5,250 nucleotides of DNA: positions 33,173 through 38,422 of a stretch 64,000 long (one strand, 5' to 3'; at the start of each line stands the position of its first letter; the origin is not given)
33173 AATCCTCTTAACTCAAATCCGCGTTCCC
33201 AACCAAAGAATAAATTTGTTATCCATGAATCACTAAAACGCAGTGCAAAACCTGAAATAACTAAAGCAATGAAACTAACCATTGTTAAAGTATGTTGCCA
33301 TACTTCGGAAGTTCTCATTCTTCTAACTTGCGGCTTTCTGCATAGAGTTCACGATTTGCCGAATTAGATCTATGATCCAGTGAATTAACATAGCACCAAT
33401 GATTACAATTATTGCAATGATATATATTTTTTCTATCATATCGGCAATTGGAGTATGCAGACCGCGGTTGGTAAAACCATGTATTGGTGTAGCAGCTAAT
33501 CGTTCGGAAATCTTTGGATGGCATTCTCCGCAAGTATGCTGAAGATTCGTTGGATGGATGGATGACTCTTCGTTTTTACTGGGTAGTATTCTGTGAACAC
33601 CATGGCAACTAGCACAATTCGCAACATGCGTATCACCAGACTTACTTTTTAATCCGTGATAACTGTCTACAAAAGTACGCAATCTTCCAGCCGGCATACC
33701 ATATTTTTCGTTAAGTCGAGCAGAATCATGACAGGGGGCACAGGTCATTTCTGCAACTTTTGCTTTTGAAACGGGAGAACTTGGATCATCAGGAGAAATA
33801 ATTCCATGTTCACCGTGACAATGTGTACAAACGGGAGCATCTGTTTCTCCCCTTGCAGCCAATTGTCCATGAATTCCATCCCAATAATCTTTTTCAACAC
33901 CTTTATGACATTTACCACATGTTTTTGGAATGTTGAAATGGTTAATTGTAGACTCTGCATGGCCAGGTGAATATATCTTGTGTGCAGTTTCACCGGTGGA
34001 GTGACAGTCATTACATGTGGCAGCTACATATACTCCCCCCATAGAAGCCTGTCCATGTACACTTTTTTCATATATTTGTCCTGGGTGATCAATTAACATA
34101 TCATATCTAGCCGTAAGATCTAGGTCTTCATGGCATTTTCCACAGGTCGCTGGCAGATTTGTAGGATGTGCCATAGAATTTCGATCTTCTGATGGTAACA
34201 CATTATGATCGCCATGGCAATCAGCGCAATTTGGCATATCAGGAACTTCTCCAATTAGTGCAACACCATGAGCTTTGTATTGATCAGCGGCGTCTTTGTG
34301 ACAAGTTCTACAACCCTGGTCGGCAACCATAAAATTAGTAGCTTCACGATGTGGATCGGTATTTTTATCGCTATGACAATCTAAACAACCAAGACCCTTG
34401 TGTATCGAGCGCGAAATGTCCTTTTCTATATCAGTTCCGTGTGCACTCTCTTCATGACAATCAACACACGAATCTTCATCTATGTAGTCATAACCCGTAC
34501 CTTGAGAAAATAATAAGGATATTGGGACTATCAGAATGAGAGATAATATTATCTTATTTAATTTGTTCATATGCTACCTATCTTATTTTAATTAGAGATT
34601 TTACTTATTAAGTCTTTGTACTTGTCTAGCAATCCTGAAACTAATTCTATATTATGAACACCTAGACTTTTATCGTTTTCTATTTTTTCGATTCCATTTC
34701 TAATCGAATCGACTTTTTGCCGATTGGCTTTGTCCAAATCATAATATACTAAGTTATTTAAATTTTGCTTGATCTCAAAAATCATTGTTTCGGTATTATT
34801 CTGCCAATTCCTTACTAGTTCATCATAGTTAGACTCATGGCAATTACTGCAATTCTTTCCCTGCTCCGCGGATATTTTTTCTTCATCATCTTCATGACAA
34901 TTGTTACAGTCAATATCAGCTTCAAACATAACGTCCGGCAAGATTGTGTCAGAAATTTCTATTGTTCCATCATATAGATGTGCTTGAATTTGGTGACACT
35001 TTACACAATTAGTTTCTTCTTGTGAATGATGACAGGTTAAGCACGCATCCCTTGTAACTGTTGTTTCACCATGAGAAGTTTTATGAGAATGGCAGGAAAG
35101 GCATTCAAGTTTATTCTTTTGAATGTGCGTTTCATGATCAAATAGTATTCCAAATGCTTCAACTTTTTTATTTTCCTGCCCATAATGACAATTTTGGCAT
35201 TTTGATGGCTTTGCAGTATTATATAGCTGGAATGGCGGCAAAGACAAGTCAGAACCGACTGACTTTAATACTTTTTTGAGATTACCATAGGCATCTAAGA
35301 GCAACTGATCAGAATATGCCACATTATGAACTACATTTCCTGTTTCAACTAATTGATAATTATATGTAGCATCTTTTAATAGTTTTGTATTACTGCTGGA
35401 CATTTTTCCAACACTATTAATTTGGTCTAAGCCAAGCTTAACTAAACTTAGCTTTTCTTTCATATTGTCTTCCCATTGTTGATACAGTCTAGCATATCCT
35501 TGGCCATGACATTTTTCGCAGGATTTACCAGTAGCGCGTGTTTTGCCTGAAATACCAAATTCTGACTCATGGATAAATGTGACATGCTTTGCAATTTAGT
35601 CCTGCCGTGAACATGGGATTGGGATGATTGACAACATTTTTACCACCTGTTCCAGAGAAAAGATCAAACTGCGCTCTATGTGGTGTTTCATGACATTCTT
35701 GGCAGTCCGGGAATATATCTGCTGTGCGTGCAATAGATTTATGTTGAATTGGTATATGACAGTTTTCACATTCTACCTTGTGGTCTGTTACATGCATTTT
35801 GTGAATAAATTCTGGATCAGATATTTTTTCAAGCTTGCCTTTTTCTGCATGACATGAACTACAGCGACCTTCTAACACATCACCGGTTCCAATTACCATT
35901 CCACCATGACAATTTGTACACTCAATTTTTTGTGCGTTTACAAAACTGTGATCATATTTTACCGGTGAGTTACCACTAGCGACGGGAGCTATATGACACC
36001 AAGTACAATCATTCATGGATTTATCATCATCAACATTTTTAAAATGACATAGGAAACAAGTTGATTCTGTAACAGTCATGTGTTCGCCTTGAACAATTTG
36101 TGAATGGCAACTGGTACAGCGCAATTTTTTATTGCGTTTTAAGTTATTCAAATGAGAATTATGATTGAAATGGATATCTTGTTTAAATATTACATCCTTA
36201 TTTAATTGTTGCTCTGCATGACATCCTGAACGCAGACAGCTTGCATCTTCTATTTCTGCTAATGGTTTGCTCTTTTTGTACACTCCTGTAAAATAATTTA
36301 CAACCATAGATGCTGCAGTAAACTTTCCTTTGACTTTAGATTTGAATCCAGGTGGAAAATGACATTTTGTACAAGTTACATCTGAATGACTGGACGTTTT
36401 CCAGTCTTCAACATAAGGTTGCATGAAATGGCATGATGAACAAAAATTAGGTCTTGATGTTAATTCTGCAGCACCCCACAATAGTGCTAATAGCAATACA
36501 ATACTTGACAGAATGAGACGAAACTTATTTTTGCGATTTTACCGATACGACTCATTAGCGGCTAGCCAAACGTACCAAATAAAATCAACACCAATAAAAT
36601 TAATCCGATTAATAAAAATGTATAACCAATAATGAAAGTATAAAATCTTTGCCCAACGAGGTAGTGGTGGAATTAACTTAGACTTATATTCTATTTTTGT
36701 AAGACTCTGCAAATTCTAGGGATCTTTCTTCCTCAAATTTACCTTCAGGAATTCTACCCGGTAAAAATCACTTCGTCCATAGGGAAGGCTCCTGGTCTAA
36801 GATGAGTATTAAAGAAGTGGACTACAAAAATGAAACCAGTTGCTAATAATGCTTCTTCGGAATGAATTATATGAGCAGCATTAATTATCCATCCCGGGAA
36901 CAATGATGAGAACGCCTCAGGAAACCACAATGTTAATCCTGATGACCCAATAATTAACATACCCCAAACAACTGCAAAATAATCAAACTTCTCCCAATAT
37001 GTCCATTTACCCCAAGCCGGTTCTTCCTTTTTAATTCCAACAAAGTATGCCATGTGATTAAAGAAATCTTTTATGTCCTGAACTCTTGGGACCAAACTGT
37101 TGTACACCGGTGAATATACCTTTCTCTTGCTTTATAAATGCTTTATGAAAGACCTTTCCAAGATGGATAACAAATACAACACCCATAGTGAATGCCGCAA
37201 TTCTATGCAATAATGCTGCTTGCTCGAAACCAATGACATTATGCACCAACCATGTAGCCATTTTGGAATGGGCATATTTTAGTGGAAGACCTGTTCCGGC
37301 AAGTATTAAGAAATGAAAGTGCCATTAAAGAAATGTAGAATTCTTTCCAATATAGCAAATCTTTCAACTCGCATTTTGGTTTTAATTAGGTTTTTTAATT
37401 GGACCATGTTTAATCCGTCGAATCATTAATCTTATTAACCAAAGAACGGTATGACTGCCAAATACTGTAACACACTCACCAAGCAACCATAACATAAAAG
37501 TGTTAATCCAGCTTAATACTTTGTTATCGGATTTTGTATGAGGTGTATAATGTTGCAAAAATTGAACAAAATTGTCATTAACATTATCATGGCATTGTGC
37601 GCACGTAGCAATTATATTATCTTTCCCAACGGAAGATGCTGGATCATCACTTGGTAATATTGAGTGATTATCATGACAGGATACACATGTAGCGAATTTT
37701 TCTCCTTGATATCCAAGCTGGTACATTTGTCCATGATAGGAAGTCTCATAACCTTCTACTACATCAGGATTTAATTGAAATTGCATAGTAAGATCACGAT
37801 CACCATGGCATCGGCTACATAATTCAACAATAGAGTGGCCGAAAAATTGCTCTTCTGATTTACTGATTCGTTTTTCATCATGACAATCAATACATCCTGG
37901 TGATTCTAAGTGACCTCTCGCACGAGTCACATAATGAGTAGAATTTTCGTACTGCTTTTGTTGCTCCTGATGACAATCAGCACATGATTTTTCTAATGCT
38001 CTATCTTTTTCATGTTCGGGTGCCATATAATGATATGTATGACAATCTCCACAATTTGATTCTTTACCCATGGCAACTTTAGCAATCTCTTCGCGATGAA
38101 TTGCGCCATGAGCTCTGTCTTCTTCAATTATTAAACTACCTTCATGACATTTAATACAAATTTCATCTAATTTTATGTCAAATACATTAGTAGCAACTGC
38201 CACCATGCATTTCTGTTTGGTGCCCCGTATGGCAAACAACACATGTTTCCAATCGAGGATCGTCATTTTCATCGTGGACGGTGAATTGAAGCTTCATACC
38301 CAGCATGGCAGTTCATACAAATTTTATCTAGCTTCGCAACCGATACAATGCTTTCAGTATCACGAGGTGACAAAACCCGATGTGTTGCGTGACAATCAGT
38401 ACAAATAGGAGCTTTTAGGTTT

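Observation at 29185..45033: Roughly 16-kb multiheme-cytochrome island: a candidate inner-membrane-to-surface electron conduit in a non-proteobacterial background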

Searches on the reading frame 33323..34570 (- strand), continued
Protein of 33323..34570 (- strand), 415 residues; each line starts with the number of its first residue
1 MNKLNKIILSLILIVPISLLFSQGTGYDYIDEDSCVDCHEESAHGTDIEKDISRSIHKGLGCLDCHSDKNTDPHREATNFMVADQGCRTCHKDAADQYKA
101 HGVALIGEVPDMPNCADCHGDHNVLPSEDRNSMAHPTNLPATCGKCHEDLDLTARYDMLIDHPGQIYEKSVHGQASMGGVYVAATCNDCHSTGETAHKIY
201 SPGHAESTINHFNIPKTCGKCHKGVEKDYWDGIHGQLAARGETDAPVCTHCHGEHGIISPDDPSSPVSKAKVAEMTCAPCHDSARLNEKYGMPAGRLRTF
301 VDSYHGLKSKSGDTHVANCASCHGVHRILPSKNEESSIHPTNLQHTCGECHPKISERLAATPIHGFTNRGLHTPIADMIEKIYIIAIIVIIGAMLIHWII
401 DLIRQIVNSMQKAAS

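Call 41: find_homologous_proteins(query=L001:4442-5629:+, max_evalue=0.001)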
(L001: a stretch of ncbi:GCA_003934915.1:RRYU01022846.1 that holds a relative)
Query L001:4442-5629:+ (395 aa): 60 proteins with E <= 0.001 among 4124 candidates.
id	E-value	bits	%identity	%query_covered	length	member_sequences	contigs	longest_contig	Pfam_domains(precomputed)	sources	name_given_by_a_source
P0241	8.5e-262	886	100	100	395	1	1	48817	-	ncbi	-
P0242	3.6e-229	779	90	93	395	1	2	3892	-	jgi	-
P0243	1.1e-222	757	83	100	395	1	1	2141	-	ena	-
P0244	4.3e-215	732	80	100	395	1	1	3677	-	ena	-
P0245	5.6e-211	719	78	100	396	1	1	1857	-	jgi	-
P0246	6.2e-209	712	77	100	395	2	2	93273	-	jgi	-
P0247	3.6e-206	703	76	100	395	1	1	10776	-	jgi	-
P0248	7.8e-200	682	73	100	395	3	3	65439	-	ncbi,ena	-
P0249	3.4e-199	680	74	100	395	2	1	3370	-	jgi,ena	-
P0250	1.9e-198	678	74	100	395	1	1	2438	-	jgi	jgi:hypothetical protein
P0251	6.8e-198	676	73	100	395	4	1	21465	-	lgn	-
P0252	1.2e-197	675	73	100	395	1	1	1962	-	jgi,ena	-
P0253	4.3e-197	673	75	92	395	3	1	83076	-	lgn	-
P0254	1.7e-195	668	73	100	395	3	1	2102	-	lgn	-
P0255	1.9e-194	665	72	100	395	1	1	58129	-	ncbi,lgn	-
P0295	1.6e-163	563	75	81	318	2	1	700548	-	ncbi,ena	-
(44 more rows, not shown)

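Call 58: predict_structure(alignment_id=A3)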
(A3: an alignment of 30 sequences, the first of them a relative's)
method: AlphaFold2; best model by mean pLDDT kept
length: 395 residues; sequences in the alignment: 30
mean_pLDDT: 75.2   pTM: 0.61
mean pLDDT of the five models: 75.2, 74.2, 74.0, 71.6, 70.3
residues with pLDDT >= 90: 71; 70-90: 198; 50-70: 82; < 50: 44
segments of 3 or more residues with pLDDT < 50: 1-9, 44-53, 150-156, 246-256, 344-346
pLDDT, mean of each block of 10 residues (from residue 1): 45 62 58 71 46 53 81 84 64 79 87 79 85 84 73 53 84 78 81 91 91 86 93 93 55 53 92 89 79 87 86 83 85 84 55 81 81 69 62 56
secondary structure, 60 per line:
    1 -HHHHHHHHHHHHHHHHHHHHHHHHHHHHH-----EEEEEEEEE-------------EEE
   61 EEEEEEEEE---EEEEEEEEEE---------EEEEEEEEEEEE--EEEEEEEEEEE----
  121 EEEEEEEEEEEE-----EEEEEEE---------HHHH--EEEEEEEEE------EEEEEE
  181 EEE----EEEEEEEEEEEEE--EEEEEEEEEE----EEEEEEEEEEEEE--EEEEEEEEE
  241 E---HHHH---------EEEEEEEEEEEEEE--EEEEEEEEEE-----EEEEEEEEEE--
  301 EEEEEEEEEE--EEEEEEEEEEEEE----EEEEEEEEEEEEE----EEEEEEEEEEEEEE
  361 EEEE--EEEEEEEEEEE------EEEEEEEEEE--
elements in order: H2-30 E36-44 E58-69 E73-82 E92-103 E106-116 E121-132 E138-144 H154-157 E160-168 E175-183 E188-200 E203-212 E217-229 E232-241 H245-248 E258-271 E274-283 E289-298 E301-310 E313-325 E330-342 E347-364 E367-377 E384-393

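Call 62: fold_search(model_id=the predicted structure, library=pdb)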
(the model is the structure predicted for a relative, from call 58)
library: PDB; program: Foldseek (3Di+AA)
matches with E <= 10: 971; with E <= 0.001: 178
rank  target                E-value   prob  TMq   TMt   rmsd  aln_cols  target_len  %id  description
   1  9fy9_D                5.8e-07  1.00  0.45  0.29  13.7       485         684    9  Cryo-EM structure of the type 1 chaperone-usher pilus FimD-tip complex (FimDHGFC) - Conformer 1 (released 2025-06-04)
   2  3sy9_D                1.8e-06  1.00  0.42  0.45  10.0       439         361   10  Crystal structure of Pseudomonas aeruginosa OccD2 (OpdC) (released 2012-02-08)
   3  3sy9_C                2.2e-06  1.00  0.42  0.45  11.2       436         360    9  Crystal structure of Pseudomonas aeruginosa OccD2 (OpdC) (released 2012-02-08)
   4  2y2x_A                4.0e-06  1.00  0.44  0.46  11.6       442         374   12  Crystal Structure of Pseudomonas Aeruginosa OpdK with Vanillate (released 2011-12-28)
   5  7nie_C                4.2e-06  1.00  0.39  0.49  11.7       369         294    9  putative glycerol kinase-like proteins anchored on an array of voltage dependent anion channels in the outer mitochond (released 2021-10-13)
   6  3rfz_B                5.2e-06  1.00  0.44  0.26  14.6       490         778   10  Crystal structure of the FimD usher bound to its cognate FimC:FimH substrate (released 2011-06-01)
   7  5dl8_A                5.5e-06  1.00  0.36  0.36  11.7       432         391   11  Crystal structure of Acinetobacter baumannii OccAB4 (released 2016-02-03)
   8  3rfz_E                6.0e-06  1.00  0.46  0.27  15.7       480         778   10  Crystal structure of the FimD usher bound to its cognate FimC:FimH substrate (released 2011-06-01)
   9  6ehe                  8.0e-06  1.00  0.29  0.35  15.7       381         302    8  OmpTdeltaL8 (loop L8 deletion mutant of OmpT), an outer membrane protein of Vibrio cholerae (released 2018-04-25)
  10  7lhg_C                8.8e-06  1.00  0.48  0.27   9.5       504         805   10  Cryo-EM structure of E. coli P pilus tip assembly intermediate PapC-PapD-PapK-PapG in the first conformation (released 2021-08-11)
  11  3szv                  1.3e-05  1.00  0.37  0.39  14.2       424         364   12  Crystal structure of Pseudomonas aeruginosa OccK3 (OpdO) (released 2012-02-08)
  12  4kr8_B                1.4e-05  1.00  0.34  0.38  12.9       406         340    9  Salmonella typhi OmpF complex with Daunomycin (released 2014-05-28)
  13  6g73_B                1.5e-05  1.00  0.40  0.51   7.9       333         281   12  The dynamic nature of the VDAC1 channels in bilayers: human VDAC1 at 3.3 Angstrom resolution (released 2019-04-24)
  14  6ehb_A                1.7e-05  1.00  0.35  0.42  13.7       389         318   12  OmpU, an outer membrane protein, of Vibrio cholerae (released 2018-04-25)
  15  6g6u_A                1.8e-05  1.00  0.40  0.53   7.8       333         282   11  The dynamic nature of the VDAC1 channels in bilayers: human VDAC1 at 2.7 Angstrom resolution (released 2019-04-10)
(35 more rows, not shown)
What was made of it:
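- On Porin-cytochrome trans-outer-membrane conduit (Pcc/Mtr type, functional class): Foldseek gives E about 1e-6 to OM barrels, including 24-strand ushers (calls 58, 62).
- The barrel model has about 22 strands and matches OM barrels (calls 58, 62). Foldseek matches for the barrel include substrate-specific Occ/Opd porins (call 62).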

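Call 69: list_cluster_members(proteins=[P0001, P0295, P0121])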
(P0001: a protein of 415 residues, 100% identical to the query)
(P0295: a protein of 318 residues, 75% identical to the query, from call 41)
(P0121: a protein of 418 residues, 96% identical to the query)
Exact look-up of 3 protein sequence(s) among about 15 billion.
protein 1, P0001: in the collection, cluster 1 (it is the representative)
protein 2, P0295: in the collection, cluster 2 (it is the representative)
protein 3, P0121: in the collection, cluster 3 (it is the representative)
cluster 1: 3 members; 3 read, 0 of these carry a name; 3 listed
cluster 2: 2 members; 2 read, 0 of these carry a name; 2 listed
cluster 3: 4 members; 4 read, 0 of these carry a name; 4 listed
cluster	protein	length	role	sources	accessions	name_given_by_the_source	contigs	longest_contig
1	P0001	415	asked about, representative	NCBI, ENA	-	-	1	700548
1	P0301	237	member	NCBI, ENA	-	-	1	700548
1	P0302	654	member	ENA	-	-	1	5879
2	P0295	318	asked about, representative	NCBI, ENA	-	-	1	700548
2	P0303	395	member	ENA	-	-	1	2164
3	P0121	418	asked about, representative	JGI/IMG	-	-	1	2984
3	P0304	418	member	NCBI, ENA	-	-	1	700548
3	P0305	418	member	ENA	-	-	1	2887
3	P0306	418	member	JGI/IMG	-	-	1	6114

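Call 70: find_encoding_contigs(protein=P0302, flank=6000, max_places=3)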
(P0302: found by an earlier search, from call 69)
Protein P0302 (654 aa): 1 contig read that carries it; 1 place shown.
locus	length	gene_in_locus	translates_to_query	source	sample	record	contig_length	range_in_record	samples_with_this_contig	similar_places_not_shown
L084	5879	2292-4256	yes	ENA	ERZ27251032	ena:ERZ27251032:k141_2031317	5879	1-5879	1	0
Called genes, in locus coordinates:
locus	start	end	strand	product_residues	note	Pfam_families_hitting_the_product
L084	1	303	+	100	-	?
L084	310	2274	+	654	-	PF03264:Cytochrom_NNT, PF02085:Cytochrom_CIII (faint), PF14522:Cytochrome_C7 (faint), PF14537:Cytochrom_c3_2 (faint), PF22113:Mtrc-MtrF_II-IV_dom (faint)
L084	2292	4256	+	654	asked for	PF02085:Cytochrom_CIII (faint), PF14522:Cytochrome_C7 (faint), PF14537:Cytochrom_c3_2 (faint), PF01292:Ni_hydr_CYTB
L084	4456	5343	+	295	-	PF13484:Fer4_16 (faint), PF00037:Fer4 (faint), PF12797:Fer4_2 (faint), PF12838:Fer4_7 (weak), PF13247:Fer4_11, PF12837:Fer4_6 (weak), PF13237:Fer4_10 (weak), PF13187:Fer4_9 (weak)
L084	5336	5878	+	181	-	?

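Call 71: find_encoding_contigs(protein=P0303, flank=3000, max_places=3)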
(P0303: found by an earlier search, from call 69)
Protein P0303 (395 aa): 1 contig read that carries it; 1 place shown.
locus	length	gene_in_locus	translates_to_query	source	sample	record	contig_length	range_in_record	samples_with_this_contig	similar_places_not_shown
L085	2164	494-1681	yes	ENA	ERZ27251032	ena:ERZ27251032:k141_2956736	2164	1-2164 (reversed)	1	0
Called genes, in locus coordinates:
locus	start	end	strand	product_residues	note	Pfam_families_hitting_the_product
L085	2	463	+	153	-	?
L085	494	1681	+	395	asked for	-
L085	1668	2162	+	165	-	?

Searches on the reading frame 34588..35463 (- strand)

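Call 5: search_protein_families(library=pfam, proteins=[window:34588-35463:-], max_evalue=0.01)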
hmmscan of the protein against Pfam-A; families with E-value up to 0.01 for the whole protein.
window:34588-35463:- (291 aa): 5 families
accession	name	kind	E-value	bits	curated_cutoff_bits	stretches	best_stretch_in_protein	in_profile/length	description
PF14522.11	Cytochrome_C7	-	2.9e-07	30.7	24.8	1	147-210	9-67/67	Cytochrome c7 and related cytochrome c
PF14537.11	Cytochrom_c3_2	-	6.4e-07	30.2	25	3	148-210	24-79/79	Cytochrome c3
PF22113.1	Mtrc-MtrF_II-IV_dom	-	3e-06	27.3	30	1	185-235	8-64/176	Outer membrane cytochrome MtrC/MtrF-like, domains II/IV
PF02085.21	Cytochrom_CIII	-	0.00033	21.4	22.9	0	137-209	31-101/101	Class III cytochrome C family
PF18059.6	Csd3_N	-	0.0079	16.9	27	0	219-259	3-43/83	Csd3 N-terminal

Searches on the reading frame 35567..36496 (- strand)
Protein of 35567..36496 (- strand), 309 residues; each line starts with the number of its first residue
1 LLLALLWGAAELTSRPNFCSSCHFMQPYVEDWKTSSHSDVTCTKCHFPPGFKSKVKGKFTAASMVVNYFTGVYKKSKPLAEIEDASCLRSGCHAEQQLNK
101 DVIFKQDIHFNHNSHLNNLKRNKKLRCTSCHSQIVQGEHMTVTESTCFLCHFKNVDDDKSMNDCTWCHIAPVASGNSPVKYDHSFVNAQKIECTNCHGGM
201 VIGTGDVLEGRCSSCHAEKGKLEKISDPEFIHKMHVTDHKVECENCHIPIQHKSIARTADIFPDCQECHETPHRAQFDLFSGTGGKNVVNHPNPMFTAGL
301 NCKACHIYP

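Call 5: search_protein_families(library=pfam, proteins=[window:35567-36496:-], max_evalue=0.01)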
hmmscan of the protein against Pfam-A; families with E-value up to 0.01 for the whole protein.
window:35567-36496:- (309 aa): 6 families
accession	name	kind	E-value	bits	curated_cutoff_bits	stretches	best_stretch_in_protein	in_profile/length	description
PF14537.11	Cytochrom_c3_2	-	2.4e-09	38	25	2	188-270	4-79/79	Cytochrome c3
PF14522.11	Cytochrome_C7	-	7.7e-09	35.7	24.8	1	109-168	2-66/67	Cytochrome c7 and related cytochrome c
PF03264.19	Cytochrom_NNT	-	1.1e-08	35.4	24.1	1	8-135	28-168/174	NapC/NirT cytochrome c family, N-terminal region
PF02085.21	Cytochrom_CIII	-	3.7e-07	30.8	22.9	2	176-269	18-101/101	Class III cytochrome C family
PF22113.1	Mtrc-MtrF_II-IV_dom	-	3.2e-06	27.2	30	0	192-306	8-127/176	Outer membrane cytochrome MtrC/MtrF-like, domains II/IV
PF09699.15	Paired_CXXCH_1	-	0.0013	18.8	20.6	0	207-220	4-17/41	Doubled CXXCH motif (Paired_CXXCH_1)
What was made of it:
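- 34588..36555 (-): NapC/NirT-type membrane-anchored 17-heme cytochrome (about 652 aa). Frame breaks at about 36513 and 35572. Pfam Cytochrom_NNT at 35.4 bits, above the 24.1 cut-off (call 5).
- On NapC/NirT (NrfH/CymA) quinol dehydrogenases: PF03264 at 35.4 bits, above the 24.1 cut-off, on window 35567-36496 (call 5).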

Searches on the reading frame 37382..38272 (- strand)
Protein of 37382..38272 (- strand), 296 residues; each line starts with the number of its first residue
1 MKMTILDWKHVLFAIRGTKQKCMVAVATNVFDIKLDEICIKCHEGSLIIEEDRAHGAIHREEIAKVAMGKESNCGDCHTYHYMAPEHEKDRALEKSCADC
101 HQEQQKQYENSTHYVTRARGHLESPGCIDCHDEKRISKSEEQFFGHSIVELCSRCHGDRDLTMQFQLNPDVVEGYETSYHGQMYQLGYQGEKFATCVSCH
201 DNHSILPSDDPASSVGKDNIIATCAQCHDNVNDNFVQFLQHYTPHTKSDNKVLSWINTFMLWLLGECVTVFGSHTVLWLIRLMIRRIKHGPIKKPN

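Call 5: search_protein_families(library=pfam, proteins=[window:37382-38272:-], max_evalue=0.01)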
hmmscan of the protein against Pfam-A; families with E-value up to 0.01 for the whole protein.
window:37382-38272:- (296 aa): 6 families
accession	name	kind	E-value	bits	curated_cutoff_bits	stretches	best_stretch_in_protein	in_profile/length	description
PF09699.15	Paired_CXXCH_1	-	3.5e-11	43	20.6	2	195-231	8-39/41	Doubled CXXCH motif (Paired_CXXCH_1)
PF14522.11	Cytochrome_C7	-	1.6e-10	41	24.8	2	86-156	4-66/67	Cytochrome c7 and related cytochrome c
PF14537.11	Cytochrom_c3_2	-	1.1e-07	32.7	25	2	70-156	5-78/79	Cytochrome c3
PF22113.1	Mtrc-MtrF_II-IV_dom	-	1.5e-07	31.6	30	1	94-238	6-137/176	Outer membrane cytochrome MtrC/MtrF-like, domains II/IV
PF22678.1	Cytochrom_c_NrfB-like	-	0.00012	22.9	27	0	195-227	60-89/89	Cytochrome c-type protein NrfB-like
PF02085.21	Cytochrom_CIII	-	0.00019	22.1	22.9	0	151-228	32-101/101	Class III cytochrome C family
